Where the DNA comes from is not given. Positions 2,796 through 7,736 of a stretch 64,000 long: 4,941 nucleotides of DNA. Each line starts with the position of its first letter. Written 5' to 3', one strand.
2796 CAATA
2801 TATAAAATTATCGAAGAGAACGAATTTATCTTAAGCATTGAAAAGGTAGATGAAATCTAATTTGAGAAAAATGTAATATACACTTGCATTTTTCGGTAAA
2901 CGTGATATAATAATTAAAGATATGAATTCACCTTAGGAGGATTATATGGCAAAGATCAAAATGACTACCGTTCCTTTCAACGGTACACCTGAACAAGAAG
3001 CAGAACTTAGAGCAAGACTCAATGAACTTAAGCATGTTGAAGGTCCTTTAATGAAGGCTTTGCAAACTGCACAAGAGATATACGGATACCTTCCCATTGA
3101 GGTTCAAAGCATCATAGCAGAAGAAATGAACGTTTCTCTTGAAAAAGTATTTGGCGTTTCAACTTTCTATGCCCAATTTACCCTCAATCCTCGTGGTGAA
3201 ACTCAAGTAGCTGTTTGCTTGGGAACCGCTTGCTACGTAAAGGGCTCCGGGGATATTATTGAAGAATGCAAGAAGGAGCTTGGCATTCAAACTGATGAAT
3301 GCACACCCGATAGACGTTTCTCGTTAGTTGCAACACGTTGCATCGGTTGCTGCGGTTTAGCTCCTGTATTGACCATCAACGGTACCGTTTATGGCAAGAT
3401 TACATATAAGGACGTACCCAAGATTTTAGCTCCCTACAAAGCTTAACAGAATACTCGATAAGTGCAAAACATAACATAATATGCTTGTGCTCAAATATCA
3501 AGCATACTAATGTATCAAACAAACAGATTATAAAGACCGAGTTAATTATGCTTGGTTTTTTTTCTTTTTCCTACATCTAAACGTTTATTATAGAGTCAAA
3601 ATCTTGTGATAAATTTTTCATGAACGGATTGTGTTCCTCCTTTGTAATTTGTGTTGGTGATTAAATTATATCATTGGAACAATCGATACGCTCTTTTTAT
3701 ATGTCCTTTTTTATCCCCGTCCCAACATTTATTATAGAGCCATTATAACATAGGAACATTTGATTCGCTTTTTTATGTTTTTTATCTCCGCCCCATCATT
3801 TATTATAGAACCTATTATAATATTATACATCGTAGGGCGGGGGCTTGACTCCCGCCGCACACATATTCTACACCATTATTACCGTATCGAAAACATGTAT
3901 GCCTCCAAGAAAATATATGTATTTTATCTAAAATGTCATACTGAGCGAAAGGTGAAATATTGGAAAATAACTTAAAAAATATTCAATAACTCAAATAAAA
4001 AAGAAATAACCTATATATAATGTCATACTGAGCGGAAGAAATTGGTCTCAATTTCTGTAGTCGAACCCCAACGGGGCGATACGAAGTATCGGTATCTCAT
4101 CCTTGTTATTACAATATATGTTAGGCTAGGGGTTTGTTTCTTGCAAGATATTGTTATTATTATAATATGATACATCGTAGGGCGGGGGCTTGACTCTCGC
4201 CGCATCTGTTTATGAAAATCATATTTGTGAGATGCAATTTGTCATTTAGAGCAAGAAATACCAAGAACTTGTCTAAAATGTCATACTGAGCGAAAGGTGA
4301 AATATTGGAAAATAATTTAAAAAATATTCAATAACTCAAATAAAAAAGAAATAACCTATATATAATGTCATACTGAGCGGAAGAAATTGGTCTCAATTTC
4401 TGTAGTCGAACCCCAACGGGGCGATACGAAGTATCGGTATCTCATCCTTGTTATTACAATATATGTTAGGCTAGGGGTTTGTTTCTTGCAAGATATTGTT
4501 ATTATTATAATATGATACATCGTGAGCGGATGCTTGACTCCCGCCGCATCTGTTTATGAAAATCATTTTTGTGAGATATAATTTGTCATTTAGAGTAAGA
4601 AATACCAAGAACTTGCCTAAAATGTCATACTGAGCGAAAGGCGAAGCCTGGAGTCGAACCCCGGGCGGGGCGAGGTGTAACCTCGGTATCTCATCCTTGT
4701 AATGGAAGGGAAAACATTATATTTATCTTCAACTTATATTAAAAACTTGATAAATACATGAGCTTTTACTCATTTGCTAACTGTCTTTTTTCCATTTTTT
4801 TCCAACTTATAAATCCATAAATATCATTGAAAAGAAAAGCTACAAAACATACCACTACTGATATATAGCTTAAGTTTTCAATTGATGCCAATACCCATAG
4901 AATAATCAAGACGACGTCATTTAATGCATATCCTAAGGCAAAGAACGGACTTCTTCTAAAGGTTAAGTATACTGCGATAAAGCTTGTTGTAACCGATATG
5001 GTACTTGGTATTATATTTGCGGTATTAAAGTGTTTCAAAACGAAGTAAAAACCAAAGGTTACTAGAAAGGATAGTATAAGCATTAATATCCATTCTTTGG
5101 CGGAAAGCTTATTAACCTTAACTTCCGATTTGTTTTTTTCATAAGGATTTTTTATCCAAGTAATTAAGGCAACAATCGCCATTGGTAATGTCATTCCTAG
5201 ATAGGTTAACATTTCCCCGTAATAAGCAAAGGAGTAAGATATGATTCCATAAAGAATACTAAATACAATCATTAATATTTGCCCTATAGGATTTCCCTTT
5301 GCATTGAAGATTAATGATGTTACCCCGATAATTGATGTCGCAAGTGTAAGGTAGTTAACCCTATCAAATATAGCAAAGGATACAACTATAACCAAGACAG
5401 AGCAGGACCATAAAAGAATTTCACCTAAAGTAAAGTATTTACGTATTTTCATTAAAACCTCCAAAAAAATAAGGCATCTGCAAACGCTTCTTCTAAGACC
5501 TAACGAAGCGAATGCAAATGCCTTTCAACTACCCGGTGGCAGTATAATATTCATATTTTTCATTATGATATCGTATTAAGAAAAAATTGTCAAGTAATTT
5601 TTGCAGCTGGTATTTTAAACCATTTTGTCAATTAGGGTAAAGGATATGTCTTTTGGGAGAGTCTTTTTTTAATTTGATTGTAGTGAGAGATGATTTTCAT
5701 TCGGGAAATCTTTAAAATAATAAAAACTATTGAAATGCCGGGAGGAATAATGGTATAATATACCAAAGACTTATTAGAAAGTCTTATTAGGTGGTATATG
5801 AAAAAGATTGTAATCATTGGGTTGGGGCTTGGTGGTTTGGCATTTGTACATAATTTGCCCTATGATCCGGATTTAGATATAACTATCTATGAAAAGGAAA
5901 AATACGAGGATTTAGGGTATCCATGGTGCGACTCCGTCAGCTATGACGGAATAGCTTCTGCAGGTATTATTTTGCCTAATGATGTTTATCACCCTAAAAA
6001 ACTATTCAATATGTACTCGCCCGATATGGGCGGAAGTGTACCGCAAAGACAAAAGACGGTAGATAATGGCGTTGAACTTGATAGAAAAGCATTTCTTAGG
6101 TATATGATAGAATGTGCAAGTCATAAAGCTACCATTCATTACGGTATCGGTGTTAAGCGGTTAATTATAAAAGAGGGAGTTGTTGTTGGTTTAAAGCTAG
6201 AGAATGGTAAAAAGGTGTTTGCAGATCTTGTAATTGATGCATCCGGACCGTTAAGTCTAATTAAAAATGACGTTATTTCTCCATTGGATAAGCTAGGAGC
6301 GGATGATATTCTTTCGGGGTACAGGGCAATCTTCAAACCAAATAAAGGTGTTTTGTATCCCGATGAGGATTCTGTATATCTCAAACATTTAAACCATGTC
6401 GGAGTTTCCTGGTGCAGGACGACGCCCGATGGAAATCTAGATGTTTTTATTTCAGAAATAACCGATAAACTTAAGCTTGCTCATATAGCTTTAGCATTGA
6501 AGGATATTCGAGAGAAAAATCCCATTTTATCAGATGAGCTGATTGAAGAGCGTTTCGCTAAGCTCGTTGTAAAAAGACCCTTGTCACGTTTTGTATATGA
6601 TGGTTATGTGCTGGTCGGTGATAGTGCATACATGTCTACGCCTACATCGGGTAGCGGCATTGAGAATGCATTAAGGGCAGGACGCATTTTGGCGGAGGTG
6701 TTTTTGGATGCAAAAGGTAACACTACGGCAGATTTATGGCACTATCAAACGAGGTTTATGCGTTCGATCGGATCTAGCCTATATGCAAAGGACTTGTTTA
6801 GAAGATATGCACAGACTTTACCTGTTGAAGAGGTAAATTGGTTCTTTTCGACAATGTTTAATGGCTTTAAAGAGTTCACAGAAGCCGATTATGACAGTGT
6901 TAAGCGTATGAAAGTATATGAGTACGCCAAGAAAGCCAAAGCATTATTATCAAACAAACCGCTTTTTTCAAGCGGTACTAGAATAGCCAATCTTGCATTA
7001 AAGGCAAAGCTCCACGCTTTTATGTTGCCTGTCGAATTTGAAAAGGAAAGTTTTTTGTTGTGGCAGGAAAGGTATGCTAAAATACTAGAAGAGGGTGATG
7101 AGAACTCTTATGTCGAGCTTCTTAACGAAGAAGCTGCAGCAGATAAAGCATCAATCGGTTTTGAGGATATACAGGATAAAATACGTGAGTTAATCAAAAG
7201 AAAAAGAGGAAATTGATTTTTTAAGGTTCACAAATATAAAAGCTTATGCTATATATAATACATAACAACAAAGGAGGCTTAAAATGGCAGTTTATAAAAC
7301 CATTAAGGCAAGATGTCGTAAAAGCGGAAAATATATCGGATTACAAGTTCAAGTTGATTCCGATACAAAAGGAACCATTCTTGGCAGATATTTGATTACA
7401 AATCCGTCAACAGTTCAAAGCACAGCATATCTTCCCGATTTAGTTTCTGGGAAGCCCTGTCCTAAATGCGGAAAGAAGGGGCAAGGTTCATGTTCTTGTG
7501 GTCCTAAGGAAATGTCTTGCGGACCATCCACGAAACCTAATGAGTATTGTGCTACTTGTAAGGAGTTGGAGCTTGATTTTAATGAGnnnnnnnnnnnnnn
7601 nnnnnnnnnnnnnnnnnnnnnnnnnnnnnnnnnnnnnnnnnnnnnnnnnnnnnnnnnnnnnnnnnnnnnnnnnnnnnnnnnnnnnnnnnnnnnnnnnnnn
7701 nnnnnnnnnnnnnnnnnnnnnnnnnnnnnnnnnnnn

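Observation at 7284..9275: Two-gene cassette: a shared Cys-rich N-terminal module fused to a TerD domain or a GATase1/DUF4159-like domain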

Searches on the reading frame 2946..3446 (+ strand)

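Call 37: search_protein_families(library=pfam, proteins=[window:2946-3446:+], max_evalue=0.001)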
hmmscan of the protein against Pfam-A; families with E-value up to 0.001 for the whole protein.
window:2946-3446:+ (166 aa): 1 family
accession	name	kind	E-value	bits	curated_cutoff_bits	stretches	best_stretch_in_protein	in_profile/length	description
PF01257.25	2Fe-2S_thioredx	-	1.6e-45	155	24.8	1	25-164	5-144/145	Thioredoxin-like [2Fe-2S] ferredoxin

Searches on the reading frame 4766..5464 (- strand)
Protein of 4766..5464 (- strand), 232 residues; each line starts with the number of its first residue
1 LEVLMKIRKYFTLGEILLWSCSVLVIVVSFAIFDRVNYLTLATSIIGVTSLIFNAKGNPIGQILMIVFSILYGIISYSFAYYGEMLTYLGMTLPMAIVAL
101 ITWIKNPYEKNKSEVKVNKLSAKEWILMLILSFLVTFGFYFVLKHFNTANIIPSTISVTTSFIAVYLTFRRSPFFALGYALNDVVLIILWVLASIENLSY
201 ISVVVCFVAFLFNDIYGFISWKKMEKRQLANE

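Call 37: search_protein_families(library=pfam, proteins=[window:4766-5464:-], max_evalue=0.001)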
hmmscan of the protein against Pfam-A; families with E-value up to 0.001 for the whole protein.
window:4766-5464:- (232 aa): 1 family
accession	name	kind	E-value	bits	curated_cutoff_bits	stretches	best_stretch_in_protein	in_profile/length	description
PF04973.17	NMN_transporter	-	1.8e-35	122.9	27.3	1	38-223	2-175/175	Nicotinamide mononucleotide transporter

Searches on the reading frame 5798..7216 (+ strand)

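Call 8: search_protein_families(library=padloc, proteins=[window:5798-7216:+], max_evalue=0.1)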
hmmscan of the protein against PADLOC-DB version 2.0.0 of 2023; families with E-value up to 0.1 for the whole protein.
window:5798-7216:+ (472 aa): 0 families

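Call 37: search_protein_families(library=pfam, proteins=[window:5798-7216:+], max_evalue=0.001)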
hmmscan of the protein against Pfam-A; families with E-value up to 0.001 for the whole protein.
window:5798-7216:+ (472 aa): 1 family
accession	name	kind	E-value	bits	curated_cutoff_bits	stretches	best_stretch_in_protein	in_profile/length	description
PF04820.20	Trp_halogenase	-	0.00025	20.4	21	1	86-159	147-221/458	Tryptophan halogenase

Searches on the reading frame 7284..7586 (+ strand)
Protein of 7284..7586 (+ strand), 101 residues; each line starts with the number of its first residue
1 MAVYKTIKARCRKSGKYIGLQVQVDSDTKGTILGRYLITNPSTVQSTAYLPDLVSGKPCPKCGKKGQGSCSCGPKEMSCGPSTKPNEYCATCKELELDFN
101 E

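Call 36: search_protein_families(library=pfam, alignment_id=A2, max_evalue=1)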
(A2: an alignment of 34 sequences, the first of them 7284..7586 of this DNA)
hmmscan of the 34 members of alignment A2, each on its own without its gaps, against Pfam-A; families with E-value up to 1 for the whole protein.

A. member 1, window:7284-7586:+ (101 aa): 1 family
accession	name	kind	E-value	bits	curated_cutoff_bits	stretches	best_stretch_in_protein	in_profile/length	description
PF09334.17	tRNA-synt_1g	-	0.28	10.3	20.1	1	42-94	122-174/391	tRNA synthetases class I (M)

B. families by the number of members that match (of 34 scanned): 39 families (the first 25 are shown)
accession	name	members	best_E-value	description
PF15616.11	TerY_C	3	2.5e-07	TerY-C metal binding domain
PF13717.11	Zn_ribbon_4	3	0.072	zinc-ribbon domain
PF10122.14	Zn_ribbon_Com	2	0.02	Mu-like prophage protein Com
PF09334.17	tRNA-synt_1g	2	0.28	tRNA synthetases class I (M)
PF07754.17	HVO_2753_ZBP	2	0.3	Small zinc finger protein HVO_2753-like, Zn-binding pocket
PF01155.25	HypA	2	0.41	Hydrogenase/urease nickel incorporation, metallochaperone, hypA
PF10922.13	T7-like_gp12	1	0.0023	Bacteriophage T7-like, gene 1.2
PF23324.1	DUF7086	1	0.0044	Domain of unknown function (DUF7086)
PF23458.2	DUF7130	1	0.0054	Domain of unknown function (DUF7130)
PF15777.11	Anti-TRAP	1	0.0056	Tryptophan RNA-binding attenuator protein inhibitory protein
PF08272.16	Zn_Ribbon_Topo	1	0.0085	Topoisomerase I zinc-ribbon-like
PF22586.1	ANCHR-like_BBOX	1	0.011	ANCHR-like B-box zinc-binding domain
PF00643.29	zf-B_box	1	0.016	B-box zinc finger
PF24441.1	DUF7560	1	0.019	Family of unknown function (DUF7560)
PF19133.5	DUF5816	1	0.02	Family of unknown function (DUF5816)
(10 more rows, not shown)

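Call 47: search_protein_representatives(alignment_id=A2)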
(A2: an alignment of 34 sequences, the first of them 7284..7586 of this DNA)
Query: 34 sequences, 104 profile positions. Proteins with E-value up to 0.001 (for the whole library): 242; up to 1e-10: 62; up to 1e-30: 0. The best 150 are listed.
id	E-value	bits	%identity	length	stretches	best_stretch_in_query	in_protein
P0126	1.6e-28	115.2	-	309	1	1-103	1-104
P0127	3.0e-28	114.3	-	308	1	3-103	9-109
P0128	5.7e-27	110.2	-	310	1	2-103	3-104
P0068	9.4e-27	109.5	-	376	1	1-103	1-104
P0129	1.6e-25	105.6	-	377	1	4-103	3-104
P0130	2.9e-24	101.5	-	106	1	1-89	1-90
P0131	4.2e-24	101.0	-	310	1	1-103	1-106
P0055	1.7e-23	99.1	-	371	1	3-102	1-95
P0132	2.4e-22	95.4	-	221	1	3-103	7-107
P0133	2.7e-22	95.2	-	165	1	1-101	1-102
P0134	3.1e-22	95.0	-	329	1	1-101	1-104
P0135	1.5e-21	92.8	-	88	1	1-85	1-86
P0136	4.3e-21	91.3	-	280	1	2-99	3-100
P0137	9.6e-21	90.2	-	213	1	2-102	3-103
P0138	1.1e-20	90.0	-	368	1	1-103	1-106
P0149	6.8e-18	81.1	-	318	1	4-102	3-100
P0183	1.0e-10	58.0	-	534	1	4-100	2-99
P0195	9.9e-09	51.6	-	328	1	1-97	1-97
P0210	1.1e-07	48.3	-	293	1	1-97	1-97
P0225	1.4e-06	44.7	-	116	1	3-98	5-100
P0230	2.2e-06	44.1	-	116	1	2-97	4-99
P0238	4.4e-06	43.1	-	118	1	1-96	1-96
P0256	2.1e-05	41.0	-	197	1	7-97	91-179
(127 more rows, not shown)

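Call 55: search_protein_families(library=pfam, proteins=[P0225, P0230, P0238, P0195, P0210, P0256, P0127, P0131, P0149, P0183], max_evalue=0.01)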
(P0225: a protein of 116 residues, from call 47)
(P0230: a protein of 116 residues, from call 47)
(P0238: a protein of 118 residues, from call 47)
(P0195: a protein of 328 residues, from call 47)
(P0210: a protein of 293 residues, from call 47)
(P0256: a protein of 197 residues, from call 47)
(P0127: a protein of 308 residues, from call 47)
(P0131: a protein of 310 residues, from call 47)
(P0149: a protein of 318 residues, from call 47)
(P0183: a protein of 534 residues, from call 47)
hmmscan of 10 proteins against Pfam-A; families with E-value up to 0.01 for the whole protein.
P0225 (116 aa): 1 family
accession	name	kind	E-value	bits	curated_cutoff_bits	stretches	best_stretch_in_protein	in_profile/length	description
PF15616.11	TerY_C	-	1.6e-08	35.2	28.4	1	7-108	6-119/129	TerY-C metal binding domain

P0230 (116 aa): 1 family
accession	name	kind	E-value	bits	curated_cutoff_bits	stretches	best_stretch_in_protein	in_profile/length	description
PF15616.11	TerY_C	-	3.6e-09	37.3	28.4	1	35-112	46-125/129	TerY-C metal binding domain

P0238 (118 aa): 2 families
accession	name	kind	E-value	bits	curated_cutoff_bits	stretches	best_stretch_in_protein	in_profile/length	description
PF15616.11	TerY_C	-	4e-07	30.6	28.4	1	59-114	74-126/129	TerY-C metal binding domain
PF00643.29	zf-B_box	-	0.00095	19.7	24.1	1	59-82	3-27/42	B-box zinc finger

P0195 (328 aa): 2 families
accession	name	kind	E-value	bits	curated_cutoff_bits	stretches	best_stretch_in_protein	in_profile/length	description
PF15616.11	TerY_C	-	3.9e-05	24.2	28.4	1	60-104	75-117/129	TerY-C metal binding domain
PF10122.14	Zn_ribbon_Com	-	0.0057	16.5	22.9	0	71-98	5-33/52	Mu-like prophage protein Com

P0210 (293 aa): 5 families
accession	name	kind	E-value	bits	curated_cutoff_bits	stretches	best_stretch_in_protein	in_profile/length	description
PF00092.34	VWA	-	2.2e-16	61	23.8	1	120-280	2-166/174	von Willebrand factor type A domain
PF13519.12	VWA_2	-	1.6e-15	58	27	1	120-226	1-106/107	von Willebrand factor type A domain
PF13768.12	VWA_3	-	6.3e-06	26.8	27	1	119-268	2-148/155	von Willebrand factor type A domain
PF15616.11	TerY_C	-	0.0024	18.4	28.4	1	57-107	72-120/129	TerY-C metal binding domain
PF25106.1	VWA_4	-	0.0094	16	27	0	122-226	4-104/169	von Willebrand factor A domain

P0256 (197 aa): 3 families
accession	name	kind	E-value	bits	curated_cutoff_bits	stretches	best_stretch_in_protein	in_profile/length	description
PF00498.31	FHA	-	5.4e-19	68.8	20.7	1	13-75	2-67/67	FHA domain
PF16697.10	Yop-YscD_cpl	-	4e-11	43.5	33.2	1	9-81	16-90/94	Inner membrane component of T3SS, cytoplasmic domain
PF15616.11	TerY_C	-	5.8e-05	23.6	28.4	1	133-184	64-115/129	TerY-C metal binding domain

P0127 (308 aa): 3 families
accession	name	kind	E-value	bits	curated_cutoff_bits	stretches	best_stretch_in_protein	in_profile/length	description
PF00092.34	VWA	-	9.9e-09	36.1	23.8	1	116-287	2-166/174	von Willebrand factor type A domain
PF13519.12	VWA_2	-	0.00035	21.6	27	1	117-201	2-86/107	von Willebrand factor type A domain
PF10138.15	vWA-TerF-like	-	0.00089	19.9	29.4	1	115-256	3-139/200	vWA found in TerF C terminus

P0131 (310 aa): 0 families

P0149 (318 aa): 0 families

P0183 (534 aa): 0 families

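Call 59: search_protein_families(library=pfam, alignment_id=A3, max_evalue=0.001)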
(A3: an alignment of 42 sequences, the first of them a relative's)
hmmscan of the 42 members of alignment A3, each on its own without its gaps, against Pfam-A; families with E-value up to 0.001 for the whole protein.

A. member 1, P0225 (116 aa): 1 family
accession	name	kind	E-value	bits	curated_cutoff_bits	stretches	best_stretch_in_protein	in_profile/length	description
PF15616.11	TerY_C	-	1.6e-08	35.2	28.4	1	7-108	6-119/129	TerY-C metal binding domain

B. families by the number of members that match (of 42 scanned): 2 families
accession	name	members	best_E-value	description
PF15616.11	TerY_C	42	6.4e-11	TerY-C metal binding domain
PF24441.1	DUF7560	1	0.00097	Family of unknown function (DUF7560)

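Call 89: predict_structure(alignment_id=A4)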
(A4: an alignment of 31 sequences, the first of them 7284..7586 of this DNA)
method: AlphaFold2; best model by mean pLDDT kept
length: 101 residues; sequences in the alignment: 31
mean_pLDDT: 86.0   pTM: 0.74
mean pLDDT of the five models: 86.0, 84.1, 83.2, 78.4, 76.1
residues with pLDDT >= 90: 36; 70-90: 61; 50-70: 3; < 50: 1
segments of 3 or more residues with pLDDT < 50: none
pLDDT, mean of each block of 10 residues (from residue 1): 82 89 90 91 87 89 89 77 82 88 59
secondary structure, 60 per line:
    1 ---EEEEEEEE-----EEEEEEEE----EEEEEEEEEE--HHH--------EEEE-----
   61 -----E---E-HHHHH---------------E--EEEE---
elements in order: E4-11 E17-24 E29-38 E52-55 H72-76 E95-98

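Call 92: fold_search(model_id=the predicted structure, library=pdb)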
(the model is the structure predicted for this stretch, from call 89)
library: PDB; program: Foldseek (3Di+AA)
matches with E <= 10: 107; with E <= 0.001: 0
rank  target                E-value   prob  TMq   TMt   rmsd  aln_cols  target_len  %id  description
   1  4c92_A                1.0e+00  0.08  0.18  0.14  11.2        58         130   12  Crystal structure of the yeast Lsm1-7 complex (released 2013-10-16)
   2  8voj_A                1.4e+00  0.12  0.28  0.07  12.5        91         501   11  The Cryo-EM structure of LSD1-CoREST-HDAC1 in complex with KBTBD4 enhanced by UM171 and IP6 (released 2024-12-04)
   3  8vrt_A                1.5e+00  0.20  0.32  0.07  10.4        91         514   10  The structure of LSD1-CoREST-HDAC1 in complex with KBTBD4R313PRR mutant (released 2024-11-27)
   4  9dtg_B                1.9e+00  0.21  0.30  0.07   3.1        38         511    8  The cryo-EM structure of apo KBTBD4 (released 2024-11-27)
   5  2zbk_B                2.2e+00  0.14  0.27  0.07   5.6        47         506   13  Crystal structure of an intact type II DNA topoisomerase: insights into DNA transfer mechanisms (released 2008-02-12)
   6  4m75_M                2.4e+00  0.10  0.24  0.35   7.2        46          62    9  Crystal structure of Lsm1-7 complex (released 2013-10-23)
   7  5ekz                  2.6e+00  0.12  0.21  0.10   1.6        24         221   17  Crystal structure of mouse Taco1 (released 2016-06-29)
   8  8vrt_B                2.7e+00  0.12  0.30  0.07  10.6        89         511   10  The structure of LSD1-CoREST-HDAC1 in complex with KBTBD4R313PRR mutant (released 2024-11-27)
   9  3qbw_A                2.7e+00  0.09  0.25  0.09   5.2        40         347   10  Crystal structure of pseudomonas aeruginosa 1,6-anhydro-n-actetylmuramic acid kinase (ANMK) bound to adenosine diphosp (released 2011-02-02)
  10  8vpq_B                3.5e+00  0.16  0.30  0.07   2.4        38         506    8  The structure of LSD1-CoREST-HDAC1 in complex with KBTBD4IPR310delinsTTYML (released 2024-11-27)
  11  6am0_D                3.5e+00  0.03  0.16  0.24   8.9        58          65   14  Crystal structure of K. lactis Edc1-Dcp1-Dcp2-Edc3 decapping complex with synthetic cap substrate analog (released 2018-03-21)
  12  3tpu_E                3.5e+00  0.02  0.14  0.10   8.2        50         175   16  42F3 p5E8/H2-Ld complex (released 2011-12-07)
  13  1i4k_1                3.7e+00  0.08  0.24  0.32   7.2        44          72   18  CRYSTAL STRUCTURE OF AN SM-LIKE PROTEIN (AF-SM1) FROM ARCHAEOGLOBUS FULGIDUS AT 2.5A RESOLUTION (released 2001-08-22)
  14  1mw7                  3.7e+00  0.05  0.21  0.10   8.5        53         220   15  X-RAY STRUCTURE OF Y162_HELPY NORTHEAST STRUCTURAL GENOMICS CONSORTIUM TARGET PR6 (released 2003-01-28)
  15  8vpq_A                3.7e+00  0.03  0.23  0.06  12.2        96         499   14  The structure of LSD1-CoREST-HDAC1 in complex with KBTBD4IPR310delinsTTYML (released 2024-11-27)
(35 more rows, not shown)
